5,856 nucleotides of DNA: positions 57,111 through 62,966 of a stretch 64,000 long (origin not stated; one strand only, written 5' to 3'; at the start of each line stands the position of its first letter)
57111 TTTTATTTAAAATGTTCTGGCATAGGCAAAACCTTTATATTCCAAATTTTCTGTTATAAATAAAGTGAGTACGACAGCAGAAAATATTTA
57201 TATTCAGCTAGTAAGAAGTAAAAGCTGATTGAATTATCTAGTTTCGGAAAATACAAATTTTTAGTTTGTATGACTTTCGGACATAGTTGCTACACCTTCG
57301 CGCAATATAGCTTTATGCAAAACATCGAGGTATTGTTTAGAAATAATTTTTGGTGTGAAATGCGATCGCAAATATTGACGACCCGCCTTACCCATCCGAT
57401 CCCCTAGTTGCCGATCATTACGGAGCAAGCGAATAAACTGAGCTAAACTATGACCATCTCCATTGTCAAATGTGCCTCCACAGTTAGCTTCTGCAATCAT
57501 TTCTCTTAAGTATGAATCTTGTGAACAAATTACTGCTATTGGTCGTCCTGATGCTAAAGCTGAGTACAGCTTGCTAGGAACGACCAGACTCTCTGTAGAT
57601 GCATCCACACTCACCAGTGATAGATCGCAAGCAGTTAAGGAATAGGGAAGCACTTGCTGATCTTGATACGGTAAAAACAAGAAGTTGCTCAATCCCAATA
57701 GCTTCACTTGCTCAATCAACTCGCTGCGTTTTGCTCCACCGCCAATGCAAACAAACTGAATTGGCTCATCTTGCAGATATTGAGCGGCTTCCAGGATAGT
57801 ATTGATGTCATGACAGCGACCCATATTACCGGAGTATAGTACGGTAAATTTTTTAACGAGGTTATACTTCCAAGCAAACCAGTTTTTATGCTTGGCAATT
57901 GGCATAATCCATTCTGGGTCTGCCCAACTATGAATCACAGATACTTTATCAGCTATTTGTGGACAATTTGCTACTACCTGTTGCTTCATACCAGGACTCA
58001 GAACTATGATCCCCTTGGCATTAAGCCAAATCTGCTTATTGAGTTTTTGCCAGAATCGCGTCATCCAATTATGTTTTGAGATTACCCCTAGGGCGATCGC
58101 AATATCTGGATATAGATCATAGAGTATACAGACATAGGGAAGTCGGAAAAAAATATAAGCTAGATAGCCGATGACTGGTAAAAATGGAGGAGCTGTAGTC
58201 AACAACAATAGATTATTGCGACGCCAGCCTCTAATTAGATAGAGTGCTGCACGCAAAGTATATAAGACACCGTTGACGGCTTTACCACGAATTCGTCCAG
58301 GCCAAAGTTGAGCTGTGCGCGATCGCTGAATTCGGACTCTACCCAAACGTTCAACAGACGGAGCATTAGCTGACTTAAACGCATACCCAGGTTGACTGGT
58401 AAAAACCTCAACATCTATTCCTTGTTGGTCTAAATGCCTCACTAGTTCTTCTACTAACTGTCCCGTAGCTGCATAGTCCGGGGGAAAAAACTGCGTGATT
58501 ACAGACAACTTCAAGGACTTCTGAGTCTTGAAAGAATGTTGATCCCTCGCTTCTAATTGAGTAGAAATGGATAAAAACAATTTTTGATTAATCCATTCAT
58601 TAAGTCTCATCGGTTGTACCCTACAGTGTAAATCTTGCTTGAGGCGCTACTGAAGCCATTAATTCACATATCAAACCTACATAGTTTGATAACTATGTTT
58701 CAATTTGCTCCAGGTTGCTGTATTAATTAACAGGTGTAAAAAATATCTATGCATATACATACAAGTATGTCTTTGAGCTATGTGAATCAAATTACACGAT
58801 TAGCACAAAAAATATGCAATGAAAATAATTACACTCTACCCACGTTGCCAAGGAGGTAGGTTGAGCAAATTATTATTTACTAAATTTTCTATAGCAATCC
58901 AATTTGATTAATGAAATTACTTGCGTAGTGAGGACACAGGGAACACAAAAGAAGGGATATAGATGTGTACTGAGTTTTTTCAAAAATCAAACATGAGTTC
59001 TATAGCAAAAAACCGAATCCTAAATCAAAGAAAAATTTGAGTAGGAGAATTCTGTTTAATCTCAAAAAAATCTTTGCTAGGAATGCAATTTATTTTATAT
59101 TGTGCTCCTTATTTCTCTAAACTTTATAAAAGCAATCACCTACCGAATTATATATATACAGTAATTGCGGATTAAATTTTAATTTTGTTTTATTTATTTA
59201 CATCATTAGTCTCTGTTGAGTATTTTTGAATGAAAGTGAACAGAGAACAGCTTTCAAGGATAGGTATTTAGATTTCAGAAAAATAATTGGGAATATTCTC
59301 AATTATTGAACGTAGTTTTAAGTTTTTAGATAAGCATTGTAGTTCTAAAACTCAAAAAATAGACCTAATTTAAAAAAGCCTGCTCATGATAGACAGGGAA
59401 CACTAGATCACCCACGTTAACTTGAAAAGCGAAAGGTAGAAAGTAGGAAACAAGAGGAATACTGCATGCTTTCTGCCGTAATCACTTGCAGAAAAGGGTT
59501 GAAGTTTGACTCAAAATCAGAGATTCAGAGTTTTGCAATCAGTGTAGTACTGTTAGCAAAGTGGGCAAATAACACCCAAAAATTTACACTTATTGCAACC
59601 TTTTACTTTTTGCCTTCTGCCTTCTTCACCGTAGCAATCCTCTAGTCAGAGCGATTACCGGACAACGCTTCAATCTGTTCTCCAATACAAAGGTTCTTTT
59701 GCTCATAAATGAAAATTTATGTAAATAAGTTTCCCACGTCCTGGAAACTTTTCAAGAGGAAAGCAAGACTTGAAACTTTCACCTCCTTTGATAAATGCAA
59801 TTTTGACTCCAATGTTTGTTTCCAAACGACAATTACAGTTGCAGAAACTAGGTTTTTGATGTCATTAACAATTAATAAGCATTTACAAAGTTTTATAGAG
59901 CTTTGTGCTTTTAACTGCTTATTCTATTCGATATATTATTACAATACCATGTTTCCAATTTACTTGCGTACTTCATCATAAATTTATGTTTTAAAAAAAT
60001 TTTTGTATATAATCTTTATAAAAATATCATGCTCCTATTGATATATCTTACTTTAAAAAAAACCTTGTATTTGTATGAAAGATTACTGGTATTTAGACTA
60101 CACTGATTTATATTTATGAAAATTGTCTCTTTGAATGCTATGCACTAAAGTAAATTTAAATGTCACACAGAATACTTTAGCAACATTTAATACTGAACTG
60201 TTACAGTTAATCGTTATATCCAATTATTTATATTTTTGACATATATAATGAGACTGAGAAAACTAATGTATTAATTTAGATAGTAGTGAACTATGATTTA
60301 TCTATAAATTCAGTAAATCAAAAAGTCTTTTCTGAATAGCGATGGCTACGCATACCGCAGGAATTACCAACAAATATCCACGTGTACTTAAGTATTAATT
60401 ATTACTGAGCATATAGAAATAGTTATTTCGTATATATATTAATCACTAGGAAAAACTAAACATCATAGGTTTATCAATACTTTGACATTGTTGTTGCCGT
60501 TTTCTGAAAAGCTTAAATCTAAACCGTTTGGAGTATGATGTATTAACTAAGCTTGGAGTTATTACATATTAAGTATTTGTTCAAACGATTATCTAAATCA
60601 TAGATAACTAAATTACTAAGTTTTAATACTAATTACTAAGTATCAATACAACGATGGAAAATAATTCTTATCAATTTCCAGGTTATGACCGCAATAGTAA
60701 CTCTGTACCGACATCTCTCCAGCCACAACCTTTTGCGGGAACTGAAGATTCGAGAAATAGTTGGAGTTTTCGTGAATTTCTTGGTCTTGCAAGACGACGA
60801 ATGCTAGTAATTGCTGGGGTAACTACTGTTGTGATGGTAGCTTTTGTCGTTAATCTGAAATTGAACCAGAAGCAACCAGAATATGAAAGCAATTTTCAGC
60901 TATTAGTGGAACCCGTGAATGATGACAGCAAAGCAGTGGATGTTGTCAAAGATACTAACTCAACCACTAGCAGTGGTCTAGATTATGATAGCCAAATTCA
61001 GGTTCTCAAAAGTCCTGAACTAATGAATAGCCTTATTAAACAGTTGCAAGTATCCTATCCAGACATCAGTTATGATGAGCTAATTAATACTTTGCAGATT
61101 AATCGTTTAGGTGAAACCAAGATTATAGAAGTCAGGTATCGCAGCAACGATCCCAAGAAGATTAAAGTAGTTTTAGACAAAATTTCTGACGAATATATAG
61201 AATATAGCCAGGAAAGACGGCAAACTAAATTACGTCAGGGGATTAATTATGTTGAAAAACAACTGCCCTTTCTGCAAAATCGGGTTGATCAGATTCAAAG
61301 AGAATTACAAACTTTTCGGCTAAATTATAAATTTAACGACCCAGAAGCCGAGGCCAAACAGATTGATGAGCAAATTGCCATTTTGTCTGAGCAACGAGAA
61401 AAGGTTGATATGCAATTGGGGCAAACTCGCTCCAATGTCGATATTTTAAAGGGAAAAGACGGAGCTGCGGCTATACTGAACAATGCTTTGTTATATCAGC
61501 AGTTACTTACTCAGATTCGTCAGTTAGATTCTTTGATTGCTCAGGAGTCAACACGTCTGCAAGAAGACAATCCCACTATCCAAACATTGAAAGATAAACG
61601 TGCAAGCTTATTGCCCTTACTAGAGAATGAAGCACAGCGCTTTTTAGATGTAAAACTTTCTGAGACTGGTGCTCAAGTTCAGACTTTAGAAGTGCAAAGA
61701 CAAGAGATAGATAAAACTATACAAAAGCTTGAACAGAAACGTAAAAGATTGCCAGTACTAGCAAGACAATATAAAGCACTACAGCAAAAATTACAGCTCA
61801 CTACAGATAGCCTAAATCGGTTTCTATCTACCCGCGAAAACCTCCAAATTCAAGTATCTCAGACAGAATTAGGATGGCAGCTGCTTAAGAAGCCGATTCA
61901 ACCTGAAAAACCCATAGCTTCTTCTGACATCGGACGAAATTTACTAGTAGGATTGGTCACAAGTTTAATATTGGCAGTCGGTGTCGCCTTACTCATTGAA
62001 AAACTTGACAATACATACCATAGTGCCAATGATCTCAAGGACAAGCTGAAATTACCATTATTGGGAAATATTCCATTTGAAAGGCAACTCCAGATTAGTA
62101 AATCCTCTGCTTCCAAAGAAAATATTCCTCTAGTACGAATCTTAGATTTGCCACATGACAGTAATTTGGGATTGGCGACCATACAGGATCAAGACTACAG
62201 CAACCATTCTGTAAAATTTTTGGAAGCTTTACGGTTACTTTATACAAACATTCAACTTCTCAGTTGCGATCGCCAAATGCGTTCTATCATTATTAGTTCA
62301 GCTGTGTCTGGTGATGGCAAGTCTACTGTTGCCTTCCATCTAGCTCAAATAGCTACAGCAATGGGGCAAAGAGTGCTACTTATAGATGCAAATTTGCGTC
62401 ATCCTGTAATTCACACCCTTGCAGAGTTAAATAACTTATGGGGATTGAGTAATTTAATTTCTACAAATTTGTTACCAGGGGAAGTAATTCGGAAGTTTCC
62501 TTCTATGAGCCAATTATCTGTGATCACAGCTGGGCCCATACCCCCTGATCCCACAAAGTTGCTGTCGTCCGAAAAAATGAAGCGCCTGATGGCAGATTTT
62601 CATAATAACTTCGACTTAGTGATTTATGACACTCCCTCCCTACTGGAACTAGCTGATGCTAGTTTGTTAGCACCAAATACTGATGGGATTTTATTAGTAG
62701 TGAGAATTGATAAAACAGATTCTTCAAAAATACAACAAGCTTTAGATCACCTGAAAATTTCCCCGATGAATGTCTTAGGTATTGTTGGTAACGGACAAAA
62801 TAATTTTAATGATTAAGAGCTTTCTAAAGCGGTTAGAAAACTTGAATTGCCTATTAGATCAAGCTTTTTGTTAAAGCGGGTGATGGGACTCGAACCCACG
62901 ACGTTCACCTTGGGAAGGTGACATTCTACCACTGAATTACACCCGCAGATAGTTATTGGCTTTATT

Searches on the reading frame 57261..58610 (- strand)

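Call 13: search_protein_families(library=pfam, proteins=[window:57261-58610:-], max_evalue=0.00001)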
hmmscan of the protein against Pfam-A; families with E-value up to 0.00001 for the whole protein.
window:57261-58610:- (449 aa): 4 families
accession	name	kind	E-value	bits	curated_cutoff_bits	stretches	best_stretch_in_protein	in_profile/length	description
PF00534.26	Glycos_transf_1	-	2.6e-14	53.6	26.4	1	252-412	13-171/172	Glycosyl transferases group 1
PF13439.12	Glyco_transf_4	-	1.2e-12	48.6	28.5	1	51-233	6-169/170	Glycosyltransferase Family 4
PF13692.12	Glyco_trans_1_4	-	5.7e-10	40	27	1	255-396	2-139/142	Glycosyl transferases group 1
PF13579.12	Glyco_trans_4_4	-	1e-08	36.1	29.7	1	51-215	5-145/158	Glycosyl transferase 4-like domain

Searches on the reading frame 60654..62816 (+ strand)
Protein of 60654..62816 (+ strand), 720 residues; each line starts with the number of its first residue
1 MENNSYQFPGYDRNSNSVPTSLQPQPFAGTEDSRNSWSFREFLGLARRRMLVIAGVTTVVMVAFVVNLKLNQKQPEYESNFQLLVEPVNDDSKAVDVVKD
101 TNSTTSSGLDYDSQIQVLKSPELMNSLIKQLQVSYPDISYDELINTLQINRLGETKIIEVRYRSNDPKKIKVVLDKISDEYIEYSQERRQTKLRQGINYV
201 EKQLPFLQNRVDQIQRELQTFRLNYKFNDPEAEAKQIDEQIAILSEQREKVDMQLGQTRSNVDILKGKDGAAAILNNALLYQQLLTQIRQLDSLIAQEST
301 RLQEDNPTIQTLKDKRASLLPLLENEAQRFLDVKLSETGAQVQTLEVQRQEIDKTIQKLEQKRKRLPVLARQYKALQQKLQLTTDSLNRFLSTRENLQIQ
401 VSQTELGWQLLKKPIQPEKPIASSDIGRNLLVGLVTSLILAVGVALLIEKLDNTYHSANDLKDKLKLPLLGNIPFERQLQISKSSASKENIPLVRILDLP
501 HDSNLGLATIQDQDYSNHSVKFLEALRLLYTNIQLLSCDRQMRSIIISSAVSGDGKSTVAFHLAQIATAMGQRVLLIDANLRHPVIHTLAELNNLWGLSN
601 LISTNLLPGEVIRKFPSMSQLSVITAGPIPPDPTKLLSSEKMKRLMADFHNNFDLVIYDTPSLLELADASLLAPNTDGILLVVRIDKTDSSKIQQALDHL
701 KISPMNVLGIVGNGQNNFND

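Call 13: search_protein_families(library=pfam, proteins=[window:60654-62816:+], max_evalue=0.00001)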
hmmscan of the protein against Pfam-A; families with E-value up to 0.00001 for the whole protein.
window:60654-62816:+ (720 aa): 2 families
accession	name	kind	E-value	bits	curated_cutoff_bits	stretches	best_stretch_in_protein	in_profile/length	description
PF10609.15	ParA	-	1.5e-06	28.3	27.1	0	544-713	5-173/246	NUBPL iron-transfer P-loop NTPase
PF01656.29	CbiA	-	3.7e-06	27.4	25.4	1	545-654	1-70/125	CobQ/CobB/MinD/ParA nucleotide binding domain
